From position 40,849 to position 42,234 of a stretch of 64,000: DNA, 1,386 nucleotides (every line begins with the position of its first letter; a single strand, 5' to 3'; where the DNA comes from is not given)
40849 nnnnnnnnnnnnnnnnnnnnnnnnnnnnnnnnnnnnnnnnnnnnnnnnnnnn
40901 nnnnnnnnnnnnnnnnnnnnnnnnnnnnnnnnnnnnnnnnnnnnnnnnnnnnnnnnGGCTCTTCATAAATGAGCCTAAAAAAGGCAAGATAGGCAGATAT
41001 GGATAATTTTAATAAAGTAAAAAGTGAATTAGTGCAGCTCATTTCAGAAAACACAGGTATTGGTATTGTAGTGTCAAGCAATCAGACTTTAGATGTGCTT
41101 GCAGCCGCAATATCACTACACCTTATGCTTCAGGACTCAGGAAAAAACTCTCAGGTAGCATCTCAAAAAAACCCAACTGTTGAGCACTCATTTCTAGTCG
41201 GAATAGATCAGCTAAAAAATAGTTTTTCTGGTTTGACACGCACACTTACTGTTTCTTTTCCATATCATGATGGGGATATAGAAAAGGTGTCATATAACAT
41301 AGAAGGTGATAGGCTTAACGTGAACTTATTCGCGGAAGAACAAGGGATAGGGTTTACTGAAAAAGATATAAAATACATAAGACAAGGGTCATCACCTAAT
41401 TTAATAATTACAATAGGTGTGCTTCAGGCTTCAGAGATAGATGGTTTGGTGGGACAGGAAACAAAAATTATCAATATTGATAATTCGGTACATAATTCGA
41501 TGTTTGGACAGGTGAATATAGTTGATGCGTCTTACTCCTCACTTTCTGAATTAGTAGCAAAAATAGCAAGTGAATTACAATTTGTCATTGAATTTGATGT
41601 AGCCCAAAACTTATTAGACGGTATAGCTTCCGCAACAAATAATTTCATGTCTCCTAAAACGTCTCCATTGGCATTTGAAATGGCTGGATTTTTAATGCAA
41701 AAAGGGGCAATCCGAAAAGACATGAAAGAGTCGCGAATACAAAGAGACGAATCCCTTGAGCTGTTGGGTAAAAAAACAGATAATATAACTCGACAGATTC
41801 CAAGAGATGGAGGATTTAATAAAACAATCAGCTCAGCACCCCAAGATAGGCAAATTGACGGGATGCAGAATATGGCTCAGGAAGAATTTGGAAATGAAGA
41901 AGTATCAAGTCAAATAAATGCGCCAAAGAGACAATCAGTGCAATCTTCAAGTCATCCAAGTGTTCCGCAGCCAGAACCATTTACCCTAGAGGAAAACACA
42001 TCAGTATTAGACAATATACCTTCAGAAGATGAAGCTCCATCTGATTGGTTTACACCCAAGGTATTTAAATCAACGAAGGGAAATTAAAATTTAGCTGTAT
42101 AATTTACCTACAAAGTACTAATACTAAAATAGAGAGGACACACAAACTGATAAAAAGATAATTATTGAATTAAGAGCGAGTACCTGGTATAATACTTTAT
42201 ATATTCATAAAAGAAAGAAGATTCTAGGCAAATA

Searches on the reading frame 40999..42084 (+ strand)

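Call 7: search_protein_families(library=pfam, proteins=[window:40999-42084:+], max_evalue=0.001)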
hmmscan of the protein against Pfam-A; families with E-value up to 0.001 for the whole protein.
window:40999-42084:+ (362 aa): 0 families

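Call 60: search_protein_families(library=pfam, proteins=[window:40999-42084:+], max_evalue=0.1)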
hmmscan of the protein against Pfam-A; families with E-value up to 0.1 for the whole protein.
window:40999-42084:+ (362 aa): 1 family
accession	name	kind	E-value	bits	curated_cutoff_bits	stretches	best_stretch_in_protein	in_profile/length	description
PF01368.27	DHH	-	0.023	15.4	28.1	1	24-212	5-124/125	DHH family, N-terminal domain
